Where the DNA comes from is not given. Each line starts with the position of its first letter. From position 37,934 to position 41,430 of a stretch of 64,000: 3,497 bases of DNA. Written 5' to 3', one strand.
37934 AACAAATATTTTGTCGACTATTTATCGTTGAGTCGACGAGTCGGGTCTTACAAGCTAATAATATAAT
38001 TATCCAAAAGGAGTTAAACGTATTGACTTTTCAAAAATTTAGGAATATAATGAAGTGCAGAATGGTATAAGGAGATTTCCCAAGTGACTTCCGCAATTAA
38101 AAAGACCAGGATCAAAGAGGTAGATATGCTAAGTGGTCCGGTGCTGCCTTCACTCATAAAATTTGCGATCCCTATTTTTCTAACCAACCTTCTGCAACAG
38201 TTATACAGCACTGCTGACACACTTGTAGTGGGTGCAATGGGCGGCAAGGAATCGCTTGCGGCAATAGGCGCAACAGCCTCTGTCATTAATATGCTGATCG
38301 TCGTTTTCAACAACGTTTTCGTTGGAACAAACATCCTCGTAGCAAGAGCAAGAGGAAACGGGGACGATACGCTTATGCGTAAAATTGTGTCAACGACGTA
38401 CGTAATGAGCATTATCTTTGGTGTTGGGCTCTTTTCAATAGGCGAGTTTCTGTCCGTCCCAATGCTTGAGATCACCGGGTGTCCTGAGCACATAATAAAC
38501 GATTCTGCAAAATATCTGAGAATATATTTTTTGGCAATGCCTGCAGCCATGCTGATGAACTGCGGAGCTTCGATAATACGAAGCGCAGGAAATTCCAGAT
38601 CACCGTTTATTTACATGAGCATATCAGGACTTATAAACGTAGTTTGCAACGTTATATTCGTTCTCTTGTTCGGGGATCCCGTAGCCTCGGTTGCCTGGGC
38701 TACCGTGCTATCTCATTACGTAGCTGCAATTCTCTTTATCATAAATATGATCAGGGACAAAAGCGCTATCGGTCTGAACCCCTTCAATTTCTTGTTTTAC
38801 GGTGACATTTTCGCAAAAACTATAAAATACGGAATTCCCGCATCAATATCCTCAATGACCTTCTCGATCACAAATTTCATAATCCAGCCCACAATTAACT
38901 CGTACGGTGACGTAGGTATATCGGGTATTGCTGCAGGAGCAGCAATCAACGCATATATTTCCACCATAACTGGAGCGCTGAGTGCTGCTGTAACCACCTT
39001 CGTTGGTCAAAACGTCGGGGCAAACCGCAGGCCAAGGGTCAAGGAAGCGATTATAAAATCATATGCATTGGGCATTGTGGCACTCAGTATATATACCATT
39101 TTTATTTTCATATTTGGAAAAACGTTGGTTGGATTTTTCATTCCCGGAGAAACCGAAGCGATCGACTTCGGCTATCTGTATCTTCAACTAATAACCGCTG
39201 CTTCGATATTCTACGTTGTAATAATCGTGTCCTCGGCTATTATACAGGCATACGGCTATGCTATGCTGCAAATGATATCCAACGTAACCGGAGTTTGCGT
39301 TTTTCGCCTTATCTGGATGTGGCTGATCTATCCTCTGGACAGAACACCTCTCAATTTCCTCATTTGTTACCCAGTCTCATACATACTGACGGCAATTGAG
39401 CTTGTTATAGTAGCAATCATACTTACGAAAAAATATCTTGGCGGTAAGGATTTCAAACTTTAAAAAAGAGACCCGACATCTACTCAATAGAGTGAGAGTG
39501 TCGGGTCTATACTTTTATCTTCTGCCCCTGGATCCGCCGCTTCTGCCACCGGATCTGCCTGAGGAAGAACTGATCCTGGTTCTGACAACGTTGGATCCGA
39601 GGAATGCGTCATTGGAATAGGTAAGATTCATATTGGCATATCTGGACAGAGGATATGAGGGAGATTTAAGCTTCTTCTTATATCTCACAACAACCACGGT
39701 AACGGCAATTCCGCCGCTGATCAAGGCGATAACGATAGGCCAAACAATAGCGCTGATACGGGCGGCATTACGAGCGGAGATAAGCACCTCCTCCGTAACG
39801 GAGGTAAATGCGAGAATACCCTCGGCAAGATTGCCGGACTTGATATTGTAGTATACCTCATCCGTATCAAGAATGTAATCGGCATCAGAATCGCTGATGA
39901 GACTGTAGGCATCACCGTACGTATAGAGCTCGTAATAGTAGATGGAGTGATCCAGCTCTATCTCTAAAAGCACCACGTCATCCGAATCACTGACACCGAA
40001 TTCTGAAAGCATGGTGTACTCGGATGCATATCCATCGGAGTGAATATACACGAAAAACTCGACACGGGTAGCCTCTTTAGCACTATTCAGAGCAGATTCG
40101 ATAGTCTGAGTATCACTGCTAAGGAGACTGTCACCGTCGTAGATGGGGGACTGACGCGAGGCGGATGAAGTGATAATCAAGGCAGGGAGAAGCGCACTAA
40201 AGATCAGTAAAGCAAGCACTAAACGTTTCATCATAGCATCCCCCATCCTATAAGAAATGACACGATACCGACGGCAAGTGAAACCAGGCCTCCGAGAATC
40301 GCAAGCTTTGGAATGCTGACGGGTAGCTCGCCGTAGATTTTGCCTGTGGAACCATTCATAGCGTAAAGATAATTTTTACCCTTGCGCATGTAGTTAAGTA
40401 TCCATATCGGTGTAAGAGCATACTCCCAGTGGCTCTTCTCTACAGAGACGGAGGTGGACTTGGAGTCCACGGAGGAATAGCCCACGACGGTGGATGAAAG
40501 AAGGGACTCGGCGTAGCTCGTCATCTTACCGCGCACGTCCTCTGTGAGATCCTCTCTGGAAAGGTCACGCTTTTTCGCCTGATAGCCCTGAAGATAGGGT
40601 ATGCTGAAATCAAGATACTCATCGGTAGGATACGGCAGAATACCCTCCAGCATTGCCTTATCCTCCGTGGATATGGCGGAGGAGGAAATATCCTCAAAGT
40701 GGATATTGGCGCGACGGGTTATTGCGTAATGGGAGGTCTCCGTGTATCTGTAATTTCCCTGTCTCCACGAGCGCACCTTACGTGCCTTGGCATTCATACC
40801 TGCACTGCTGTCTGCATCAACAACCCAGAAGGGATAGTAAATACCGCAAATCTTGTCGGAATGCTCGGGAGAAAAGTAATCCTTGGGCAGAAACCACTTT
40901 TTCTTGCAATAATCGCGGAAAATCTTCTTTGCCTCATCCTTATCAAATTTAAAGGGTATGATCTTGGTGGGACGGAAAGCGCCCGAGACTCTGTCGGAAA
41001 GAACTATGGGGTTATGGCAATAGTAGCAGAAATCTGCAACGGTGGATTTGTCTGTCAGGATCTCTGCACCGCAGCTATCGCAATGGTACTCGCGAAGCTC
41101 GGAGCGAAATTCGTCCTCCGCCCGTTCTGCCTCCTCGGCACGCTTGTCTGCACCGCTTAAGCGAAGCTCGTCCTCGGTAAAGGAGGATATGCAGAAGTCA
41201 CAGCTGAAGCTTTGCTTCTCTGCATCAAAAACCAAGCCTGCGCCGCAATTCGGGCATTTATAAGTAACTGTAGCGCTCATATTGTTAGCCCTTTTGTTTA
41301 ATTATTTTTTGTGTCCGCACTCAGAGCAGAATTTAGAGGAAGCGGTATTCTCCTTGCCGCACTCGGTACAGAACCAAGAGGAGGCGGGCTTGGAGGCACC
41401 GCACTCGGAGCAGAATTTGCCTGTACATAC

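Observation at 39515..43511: PocR/AraC regulator translationally coupled to an SPFH / zinc-ribbon / TPM membrane module (YdjI-YdjG-YdjH-like) with no PspA partner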

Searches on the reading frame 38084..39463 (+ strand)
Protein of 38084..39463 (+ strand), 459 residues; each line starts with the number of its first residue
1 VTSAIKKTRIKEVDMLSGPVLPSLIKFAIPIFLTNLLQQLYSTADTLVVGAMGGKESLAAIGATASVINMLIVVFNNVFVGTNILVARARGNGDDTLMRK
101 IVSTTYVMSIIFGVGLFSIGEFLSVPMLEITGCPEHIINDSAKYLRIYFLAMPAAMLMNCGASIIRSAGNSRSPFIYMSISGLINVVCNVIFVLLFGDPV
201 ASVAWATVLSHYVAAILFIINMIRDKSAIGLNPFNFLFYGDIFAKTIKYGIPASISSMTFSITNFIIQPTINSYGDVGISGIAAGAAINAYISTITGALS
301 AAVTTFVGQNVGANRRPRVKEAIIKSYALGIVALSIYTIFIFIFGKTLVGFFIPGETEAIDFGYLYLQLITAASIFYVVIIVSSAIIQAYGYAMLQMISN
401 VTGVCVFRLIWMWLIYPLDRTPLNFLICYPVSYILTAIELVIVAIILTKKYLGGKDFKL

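Call 3: search_protein_families(library=pfam, proteins=[window:38084-39463:+], max_evalue=0.01)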
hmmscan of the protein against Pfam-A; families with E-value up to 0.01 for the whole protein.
window:38084-39463:+ (459 aa): 1 family
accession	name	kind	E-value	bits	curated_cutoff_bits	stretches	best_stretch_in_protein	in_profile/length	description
PF01554.23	MatE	-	1e-43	149.3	24.9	2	30-191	1-161/161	MatE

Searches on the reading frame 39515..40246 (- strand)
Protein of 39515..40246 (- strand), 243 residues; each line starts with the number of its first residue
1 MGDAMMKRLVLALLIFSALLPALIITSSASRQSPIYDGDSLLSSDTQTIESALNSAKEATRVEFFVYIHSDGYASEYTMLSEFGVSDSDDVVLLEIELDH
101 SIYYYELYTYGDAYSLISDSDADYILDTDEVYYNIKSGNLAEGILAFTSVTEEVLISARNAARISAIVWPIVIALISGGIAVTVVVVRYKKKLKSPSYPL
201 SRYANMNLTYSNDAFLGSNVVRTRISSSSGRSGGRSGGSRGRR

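Call 3: search_protein_families(library=pfam, proteins=[window:39515-40246:-], max_evalue=0.01)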
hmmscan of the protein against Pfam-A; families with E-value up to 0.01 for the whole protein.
window:39515-40246:- (243 aa): 1 family
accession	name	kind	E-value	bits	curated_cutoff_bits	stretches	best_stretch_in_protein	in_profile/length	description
PF04536.20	TPM_phosphatase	-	9.2e-09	35.8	22.1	1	35-151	1-122/125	TPM domain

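Call 4: search_protein_families(library=ncbifam, proteins=[window:39515-40246:-], max_evalue=0.01)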
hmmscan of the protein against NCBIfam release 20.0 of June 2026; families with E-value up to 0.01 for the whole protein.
window:39515-40246:- (243 aa): 0 families

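Call 84: search_protein_families(library=padloc, proteins=[window:39515-40234:-], max_evalue=0.001)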
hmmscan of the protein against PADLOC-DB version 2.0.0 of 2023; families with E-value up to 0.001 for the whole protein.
window:39515-40234:- (239 aa): 0 families

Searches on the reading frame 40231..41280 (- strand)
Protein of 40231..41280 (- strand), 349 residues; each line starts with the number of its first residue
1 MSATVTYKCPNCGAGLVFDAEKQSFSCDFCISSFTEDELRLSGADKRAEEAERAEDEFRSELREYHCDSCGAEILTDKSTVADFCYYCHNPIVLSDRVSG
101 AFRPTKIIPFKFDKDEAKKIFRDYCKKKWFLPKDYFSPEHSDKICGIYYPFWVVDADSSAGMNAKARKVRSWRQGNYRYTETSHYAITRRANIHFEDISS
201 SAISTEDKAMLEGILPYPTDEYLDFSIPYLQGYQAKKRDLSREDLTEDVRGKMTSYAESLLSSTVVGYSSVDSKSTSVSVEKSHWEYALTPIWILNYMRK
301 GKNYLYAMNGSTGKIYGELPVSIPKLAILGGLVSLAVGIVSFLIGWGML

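Call 3: search_protein_families(library=pfam, proteins=[window:40231-41280:-], max_evalue=0.01)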
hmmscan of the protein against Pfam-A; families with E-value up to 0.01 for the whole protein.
window:40231-41280:- (349 aa): 4 families
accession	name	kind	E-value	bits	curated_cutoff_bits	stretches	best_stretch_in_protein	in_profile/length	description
PF08271.17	Zn_Ribbon_TF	-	4.4e-05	23.4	29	1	7-30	1-25/43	TFIIB zinc-binding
PF13248.11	Zn_ribbon_3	-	0.0011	18.8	27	0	6-17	2-12/26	zinc-ribbon domain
PF07191.17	Zn_ribbon_6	-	0.0036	17.7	25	0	56-92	8-39/67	Double zinc ribbon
PF13465.12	zf-H2C2_2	-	0.0078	17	40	0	21-35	12-25/26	Zinc-finger double domain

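Call 4: search_protein_families(library=ncbifam, proteins=[window:40231-41280:-], max_evalue=0.01)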
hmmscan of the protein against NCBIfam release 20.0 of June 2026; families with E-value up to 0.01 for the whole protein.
window:40231-41280:- (349 aa): 2 families
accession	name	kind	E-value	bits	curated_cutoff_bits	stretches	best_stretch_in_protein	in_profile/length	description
NF001607.0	PRK00398.1-4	equivalog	0.0028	17.3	89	0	65-94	10-40/53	DNA-directed RNA polymerase subunit P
NF001605.0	PRK00398.1-2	equivalog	0.0097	15.8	63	0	64-89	1-25/43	DNA-directed RNA polymerase subunit P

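Call 67: find_homologous_proteins(query=window:40231-41280:-, max_evalue=0.00001)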
Query window:40231-41280:- (349 aa): 1403 proteins with E <= 0.00001 among 4376 candidates; the best 120 are listed.
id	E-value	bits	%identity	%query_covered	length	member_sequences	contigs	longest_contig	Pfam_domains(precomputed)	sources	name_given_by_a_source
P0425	1.1e-235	800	99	100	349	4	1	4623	-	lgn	-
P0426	1.1e-199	681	82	100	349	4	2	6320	-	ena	-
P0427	4.5e-197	673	81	100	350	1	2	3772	-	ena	-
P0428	1.0e-177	609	73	100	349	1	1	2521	-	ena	-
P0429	1.4e-171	589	69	100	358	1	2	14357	PF08271.18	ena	-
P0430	3.7e-170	584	70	100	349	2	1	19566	PF08271.18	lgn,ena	-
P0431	2.1e-169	582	69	100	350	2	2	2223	-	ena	-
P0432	2.4e-168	578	67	100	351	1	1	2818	PF08271.18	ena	-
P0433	1.2e-165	569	67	100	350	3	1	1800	PF08271.18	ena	-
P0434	1.3e-165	569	67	100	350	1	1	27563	-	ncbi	-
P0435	3.0e-164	565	69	100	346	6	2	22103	-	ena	-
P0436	3.4e-163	561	66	100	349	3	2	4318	-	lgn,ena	-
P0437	1.3e-162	559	66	100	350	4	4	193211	PF08271.18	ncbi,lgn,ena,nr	ncbi:MAG: TFIIB-type zinc ribbon-containing protein [Clostridia bacterium]|nr:TFIIB-type zinc ribbon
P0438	1.5e-162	559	67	100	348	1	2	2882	PF08271.18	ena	-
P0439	2.5e-162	558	65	100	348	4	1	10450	-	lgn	-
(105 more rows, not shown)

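Call 76: predict_structure(alignment_id=A7)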
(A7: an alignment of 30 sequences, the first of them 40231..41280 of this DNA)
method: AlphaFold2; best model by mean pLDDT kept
length: 349 residues; sequences in the alignment: 30
mean_pLDDT: 69.8   pTM: 0.50
mean pLDDT of the five models: 69.8, 69.5, 68.0, 67.3, 66.8
residues with pLDDT >= 90: 51; 70-90: 142; 50-70: 93; < 50: 63
segments of 3 or more residues with pLDDT < 50: 1-5, 57-64, 71-82, 84-87, 89-92, 95-103, 225-240
pLDDT, mean of each block of 10 residues (from residue 1): 51 70 75 77 63 50 47 44 47 44 58 82 76 67 68 77 93 91 93 74 59 66 46 38 65 85 90 89 70 74 78 76 76 92 87
secondary structure, 60 per line:
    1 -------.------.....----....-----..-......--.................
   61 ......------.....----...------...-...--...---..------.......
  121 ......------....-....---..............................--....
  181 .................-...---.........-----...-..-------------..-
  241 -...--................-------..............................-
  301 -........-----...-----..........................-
elements in order: E15-19 E24-27 H36-41 H44-61 E62-66 E73-77 E82-84 E91-93 H114-126 H133-136 H138-141 E145-174 E177-197 H205-213 H247-262 E270-299 E302-309 E315-317 H323-348

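Call 79: fold_search(model_id=the predicted structure, library=pdb)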
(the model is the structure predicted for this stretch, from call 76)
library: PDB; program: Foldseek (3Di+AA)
matches with E <= 10: 335; with E <= 0.001: 0
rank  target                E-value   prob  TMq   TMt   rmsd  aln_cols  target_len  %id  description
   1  4d6w_B                8.4e-02  0.07  0.08  0.07  24.3       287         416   10  Crystal Structure of the low pH conformation of Chandipura Virus glycoprotein G ectodomain (released 2015-03-04)
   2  4d6w_A                8.9e-02  0.10  0.09  0.08  17.2       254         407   10  Crystal Structure of the low pH conformation of Chandipura Virus glycoprotein G ectodomain (released 2015-03-04)
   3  7ah9_5G               9.9e-02  0.02  0.06  0.06  25.5       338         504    6  Substrate-engaged type 3 secretion system needle complex from Salmonella enterica typhimurium - SpaR state 1 (released 2021-03-17)
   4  6pee_A                9.9e-02  0.02  0.06  0.06  23.7       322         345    7  InvG secretin domain beta-barrel from Salmonella SPI-1 injectisome NC-base (released 2019-10-23)
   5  6q14_A                9.9e-02  0.02  0.06  0.05  23.7       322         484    7  Structure of the Salmonella SPI-1 injectisome NC-base (released 2019-10-23)
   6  6q14_B                9.9e-02  0.02  0.06  0.05  23.7       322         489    7  Structure of the Salmonella SPI-1 injectisome NC-base (released 2019-10-23)
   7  4d6w_C                1.4e-01  0.05  0.08  0.07  19.9       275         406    9  Crystal Structure of the low pH conformation of Chandipura Virus glycoprotein G ectodomain (released 2015-03-04)
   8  6dv6_A                1.4e-01  0.04  0.09  0.09  24.3       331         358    7  Structure of the Salmonella SPI-1 type III secretion injectisome secretin InvG (residues 176-end) in the open gate sta (released 2018-10-03)
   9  6dv3_A                1.4e-01  0.04  0.09  0.07  24.3       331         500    7  Structure of the Salmonella SPI-1 type III secretion injectisome secretin InvG in the open gate state (released 2018-10-03)
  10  7t4d_A                1.5e-01  0.03  0.09  0.10  28.5       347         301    8  Pore structure of pore-forming toxin Epx4 (released 2022-03-16)
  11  8oxy_A                1.6e-01  0.04  0.08  0.05  27.4       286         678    7  Transglutaminase 3 without calcium in complex with DH patient-derived Fab DH63-B02 (released 2023-10-18)
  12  7ah9_5N               2.1e-01  0.04  0.08  0.06  23.6       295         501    9  Substrate-engaged type 3 secretion system needle complex from Salmonella enterica typhimurium - SpaR state 1 (released 2021-03-17)
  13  7ofh_A                2.3e-01  0.03  0.07  0.09  20.1       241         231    6  CryoEM structure of the outer membrane secretin pore pIV from the f1 filamentous bacteriophage. (released 2021-11-03)
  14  9rsu_A                2.6e-01  0.06  0.08  0.10  21.9       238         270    8  NetF pore structure (released 2026-02-18)
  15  6ve4_A                2.9e-01  0.02  0.07  0.08  24.0       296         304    5  Pentadecameric PilQ from Pseudomonas aeruginosa (released 2020-12-23)
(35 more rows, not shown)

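Call 84: search_protein_families(library=padloc, proteins=[window:40231-41280:-], max_evalue=0.001)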
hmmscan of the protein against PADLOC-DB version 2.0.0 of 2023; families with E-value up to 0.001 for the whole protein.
window:40231-41280:- (349 aa): 1 family
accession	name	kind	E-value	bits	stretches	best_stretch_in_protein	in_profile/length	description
PDLC05059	PDC-S64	-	0.00015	18.8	1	6-93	199-291/339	-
